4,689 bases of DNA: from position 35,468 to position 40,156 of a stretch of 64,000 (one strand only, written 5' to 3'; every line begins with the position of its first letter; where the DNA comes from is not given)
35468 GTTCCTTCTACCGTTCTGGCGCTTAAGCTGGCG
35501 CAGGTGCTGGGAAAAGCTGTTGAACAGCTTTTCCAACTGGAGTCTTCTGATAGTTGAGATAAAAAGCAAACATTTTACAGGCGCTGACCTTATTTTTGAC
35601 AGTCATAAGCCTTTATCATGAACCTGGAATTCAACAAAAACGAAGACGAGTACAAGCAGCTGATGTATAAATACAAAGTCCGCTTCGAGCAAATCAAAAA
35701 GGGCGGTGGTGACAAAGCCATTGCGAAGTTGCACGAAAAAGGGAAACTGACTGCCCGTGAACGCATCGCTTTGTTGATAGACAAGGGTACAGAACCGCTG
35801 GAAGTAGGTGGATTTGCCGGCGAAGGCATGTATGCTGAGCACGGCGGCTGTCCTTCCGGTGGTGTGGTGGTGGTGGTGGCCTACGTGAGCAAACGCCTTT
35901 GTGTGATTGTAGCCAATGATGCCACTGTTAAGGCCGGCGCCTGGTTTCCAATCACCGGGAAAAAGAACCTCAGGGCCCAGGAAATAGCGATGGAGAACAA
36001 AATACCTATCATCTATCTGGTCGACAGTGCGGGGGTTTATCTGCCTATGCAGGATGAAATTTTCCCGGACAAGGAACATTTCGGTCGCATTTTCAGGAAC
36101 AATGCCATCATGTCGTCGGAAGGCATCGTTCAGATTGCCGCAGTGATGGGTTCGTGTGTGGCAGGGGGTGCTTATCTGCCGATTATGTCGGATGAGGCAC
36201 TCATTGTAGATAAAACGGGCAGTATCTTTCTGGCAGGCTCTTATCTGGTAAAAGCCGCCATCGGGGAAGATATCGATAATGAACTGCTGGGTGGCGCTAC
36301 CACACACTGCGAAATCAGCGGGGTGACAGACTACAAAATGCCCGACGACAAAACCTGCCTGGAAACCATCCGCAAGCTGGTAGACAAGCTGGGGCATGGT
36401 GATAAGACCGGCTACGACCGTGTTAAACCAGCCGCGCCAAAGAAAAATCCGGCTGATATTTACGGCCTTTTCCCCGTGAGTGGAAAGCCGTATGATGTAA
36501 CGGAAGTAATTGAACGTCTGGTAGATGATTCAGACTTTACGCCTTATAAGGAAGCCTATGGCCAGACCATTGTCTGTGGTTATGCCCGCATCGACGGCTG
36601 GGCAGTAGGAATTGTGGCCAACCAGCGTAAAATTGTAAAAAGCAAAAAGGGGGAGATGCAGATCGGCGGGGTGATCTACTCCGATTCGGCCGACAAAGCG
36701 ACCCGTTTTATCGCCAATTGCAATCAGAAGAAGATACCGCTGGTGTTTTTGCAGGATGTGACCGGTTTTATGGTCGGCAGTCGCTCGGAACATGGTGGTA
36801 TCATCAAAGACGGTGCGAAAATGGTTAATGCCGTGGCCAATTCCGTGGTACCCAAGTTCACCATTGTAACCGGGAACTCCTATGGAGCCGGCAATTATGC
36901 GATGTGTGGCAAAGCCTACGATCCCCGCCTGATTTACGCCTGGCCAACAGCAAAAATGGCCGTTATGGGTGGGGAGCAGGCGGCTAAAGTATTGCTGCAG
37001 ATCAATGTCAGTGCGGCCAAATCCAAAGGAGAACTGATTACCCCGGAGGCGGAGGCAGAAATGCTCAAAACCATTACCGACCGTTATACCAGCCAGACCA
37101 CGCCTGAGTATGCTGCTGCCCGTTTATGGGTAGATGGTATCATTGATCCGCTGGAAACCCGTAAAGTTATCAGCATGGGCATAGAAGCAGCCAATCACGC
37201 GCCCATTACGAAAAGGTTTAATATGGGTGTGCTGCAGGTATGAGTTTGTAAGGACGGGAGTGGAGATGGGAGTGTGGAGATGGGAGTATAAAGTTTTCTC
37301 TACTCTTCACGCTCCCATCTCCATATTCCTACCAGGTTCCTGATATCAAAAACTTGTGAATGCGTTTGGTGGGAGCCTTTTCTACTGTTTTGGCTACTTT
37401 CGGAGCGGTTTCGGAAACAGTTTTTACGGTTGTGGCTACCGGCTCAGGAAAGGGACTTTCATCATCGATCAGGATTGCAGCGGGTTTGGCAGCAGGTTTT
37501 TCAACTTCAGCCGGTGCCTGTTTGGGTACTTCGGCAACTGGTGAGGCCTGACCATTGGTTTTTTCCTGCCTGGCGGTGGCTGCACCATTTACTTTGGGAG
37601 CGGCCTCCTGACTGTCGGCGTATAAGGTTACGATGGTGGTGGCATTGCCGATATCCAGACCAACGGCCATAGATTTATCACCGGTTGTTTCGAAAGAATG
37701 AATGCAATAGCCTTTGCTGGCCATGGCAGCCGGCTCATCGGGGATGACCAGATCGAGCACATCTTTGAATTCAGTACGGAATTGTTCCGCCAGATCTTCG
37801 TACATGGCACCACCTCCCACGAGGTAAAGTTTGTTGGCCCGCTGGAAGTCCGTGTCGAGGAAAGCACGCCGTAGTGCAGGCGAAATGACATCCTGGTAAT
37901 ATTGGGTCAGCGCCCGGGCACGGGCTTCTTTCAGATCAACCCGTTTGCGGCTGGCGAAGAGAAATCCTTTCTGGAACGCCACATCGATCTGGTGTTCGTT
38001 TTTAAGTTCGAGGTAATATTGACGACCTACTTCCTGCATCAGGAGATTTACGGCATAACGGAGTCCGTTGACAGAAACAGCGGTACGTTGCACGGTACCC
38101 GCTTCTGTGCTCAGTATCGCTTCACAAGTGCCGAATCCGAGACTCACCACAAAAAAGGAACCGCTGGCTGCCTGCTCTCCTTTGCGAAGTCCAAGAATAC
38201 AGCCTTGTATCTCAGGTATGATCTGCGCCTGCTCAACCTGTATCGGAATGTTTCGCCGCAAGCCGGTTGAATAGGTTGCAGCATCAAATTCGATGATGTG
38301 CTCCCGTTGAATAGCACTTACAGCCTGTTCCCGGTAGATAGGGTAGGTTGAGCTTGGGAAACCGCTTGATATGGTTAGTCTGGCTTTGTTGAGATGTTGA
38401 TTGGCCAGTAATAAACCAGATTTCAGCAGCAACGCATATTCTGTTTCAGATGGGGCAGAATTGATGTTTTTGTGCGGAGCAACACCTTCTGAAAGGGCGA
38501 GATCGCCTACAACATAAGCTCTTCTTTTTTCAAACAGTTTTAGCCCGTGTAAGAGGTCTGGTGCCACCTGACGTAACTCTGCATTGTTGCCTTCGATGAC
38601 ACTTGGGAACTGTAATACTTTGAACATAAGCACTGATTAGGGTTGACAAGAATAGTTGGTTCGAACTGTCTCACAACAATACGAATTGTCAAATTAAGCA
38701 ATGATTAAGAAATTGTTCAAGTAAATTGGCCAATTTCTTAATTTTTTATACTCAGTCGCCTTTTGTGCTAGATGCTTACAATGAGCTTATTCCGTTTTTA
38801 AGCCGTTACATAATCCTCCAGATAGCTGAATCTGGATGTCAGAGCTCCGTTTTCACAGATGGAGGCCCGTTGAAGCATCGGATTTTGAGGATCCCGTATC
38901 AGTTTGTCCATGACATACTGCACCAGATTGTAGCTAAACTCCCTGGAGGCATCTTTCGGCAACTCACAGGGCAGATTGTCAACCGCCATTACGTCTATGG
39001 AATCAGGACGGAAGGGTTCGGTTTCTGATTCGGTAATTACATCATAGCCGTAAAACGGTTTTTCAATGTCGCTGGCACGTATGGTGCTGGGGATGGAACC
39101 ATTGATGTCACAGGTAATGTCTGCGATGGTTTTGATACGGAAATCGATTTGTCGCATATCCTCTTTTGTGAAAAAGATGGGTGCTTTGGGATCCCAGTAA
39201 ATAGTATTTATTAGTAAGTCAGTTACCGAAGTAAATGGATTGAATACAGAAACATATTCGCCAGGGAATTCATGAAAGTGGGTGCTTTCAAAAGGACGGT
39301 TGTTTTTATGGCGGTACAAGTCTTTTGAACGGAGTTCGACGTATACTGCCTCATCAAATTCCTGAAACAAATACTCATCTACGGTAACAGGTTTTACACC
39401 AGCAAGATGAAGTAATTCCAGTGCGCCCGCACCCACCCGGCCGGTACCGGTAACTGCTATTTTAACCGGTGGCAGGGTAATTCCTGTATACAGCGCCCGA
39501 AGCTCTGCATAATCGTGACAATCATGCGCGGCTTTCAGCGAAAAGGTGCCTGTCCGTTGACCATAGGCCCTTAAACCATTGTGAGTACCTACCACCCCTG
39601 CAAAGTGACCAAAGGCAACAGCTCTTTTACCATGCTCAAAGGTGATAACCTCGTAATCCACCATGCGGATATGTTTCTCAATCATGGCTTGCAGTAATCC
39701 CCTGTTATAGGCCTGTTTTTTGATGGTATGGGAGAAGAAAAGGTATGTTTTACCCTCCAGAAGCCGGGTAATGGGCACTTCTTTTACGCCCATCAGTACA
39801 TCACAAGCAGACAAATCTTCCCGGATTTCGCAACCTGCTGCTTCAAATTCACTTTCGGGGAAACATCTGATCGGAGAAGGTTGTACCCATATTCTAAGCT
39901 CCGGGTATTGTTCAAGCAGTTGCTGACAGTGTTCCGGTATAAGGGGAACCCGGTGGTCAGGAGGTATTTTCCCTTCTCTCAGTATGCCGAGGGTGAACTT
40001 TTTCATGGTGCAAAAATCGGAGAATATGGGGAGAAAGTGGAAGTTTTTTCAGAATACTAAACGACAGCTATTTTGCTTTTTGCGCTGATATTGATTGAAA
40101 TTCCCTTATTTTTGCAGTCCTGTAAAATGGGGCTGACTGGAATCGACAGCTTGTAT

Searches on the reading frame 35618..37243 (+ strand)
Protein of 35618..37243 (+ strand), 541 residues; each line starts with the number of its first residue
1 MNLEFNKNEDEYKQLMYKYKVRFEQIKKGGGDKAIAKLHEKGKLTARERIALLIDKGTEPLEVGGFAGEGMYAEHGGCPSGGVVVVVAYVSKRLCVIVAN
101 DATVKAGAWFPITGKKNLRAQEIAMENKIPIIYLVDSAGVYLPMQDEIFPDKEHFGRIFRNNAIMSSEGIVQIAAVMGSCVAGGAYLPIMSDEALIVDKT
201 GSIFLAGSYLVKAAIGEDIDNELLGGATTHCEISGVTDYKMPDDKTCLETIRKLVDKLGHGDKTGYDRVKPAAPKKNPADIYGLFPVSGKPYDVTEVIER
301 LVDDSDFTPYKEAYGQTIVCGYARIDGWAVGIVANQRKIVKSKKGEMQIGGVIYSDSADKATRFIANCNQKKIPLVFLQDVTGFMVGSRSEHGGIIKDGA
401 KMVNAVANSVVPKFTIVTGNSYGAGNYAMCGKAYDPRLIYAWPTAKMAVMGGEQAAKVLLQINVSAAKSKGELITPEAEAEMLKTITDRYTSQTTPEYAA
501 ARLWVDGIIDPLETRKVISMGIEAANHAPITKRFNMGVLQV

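Call 65: search_protein_families(library=pfam, proteins=[window:35618-37243:+])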
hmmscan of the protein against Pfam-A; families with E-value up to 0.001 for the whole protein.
window:35618-37243:+ (541 aa): 3 families
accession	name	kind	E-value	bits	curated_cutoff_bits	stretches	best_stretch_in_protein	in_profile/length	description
PF01039.27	Carboxyl_trans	-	7.8e-141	470.5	22.3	1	39-530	3-483/493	Carboxyl transferase domain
PF03255.19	ACCA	-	1e-10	41.7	23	1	316-430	92-205/310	Acetyl co-enzyme A carboxylase carboxyltransferase-like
PF06833.16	MdcE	-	3.3e-07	30.7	32.7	0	369-461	24-116/196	Malonate decarboxylase gamma subunit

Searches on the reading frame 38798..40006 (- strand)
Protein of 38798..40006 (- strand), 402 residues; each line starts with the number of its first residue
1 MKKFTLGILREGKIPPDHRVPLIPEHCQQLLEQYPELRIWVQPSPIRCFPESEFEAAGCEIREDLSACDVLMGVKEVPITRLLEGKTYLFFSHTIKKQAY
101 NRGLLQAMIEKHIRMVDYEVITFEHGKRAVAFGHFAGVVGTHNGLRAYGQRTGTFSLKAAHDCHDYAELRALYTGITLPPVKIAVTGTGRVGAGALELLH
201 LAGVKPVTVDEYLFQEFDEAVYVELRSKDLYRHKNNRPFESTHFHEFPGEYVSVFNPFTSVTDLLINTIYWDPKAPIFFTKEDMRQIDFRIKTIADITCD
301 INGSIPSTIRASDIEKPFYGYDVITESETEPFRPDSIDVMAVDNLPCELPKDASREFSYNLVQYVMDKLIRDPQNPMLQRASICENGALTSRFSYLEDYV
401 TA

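Call 65: search_protein_families(library=pfam, proteins=[window:38798-40006:-])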
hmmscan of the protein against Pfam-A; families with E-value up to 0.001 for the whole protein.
window:38798-40006:- (402 aa): 2 families
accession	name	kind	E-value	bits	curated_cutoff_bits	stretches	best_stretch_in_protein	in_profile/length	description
PF05222.21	AlaDh_PNT_N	-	2e-19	70.6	30.4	1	7-138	1-135/136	Alanine dehydrogenase/PNT, N-terminal domain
PF01262.27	AlaDh_PNT_C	-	8.7e-05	22.5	23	0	325-368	142-185/214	Alanine dehydrogenase/PNT, C-terminal domain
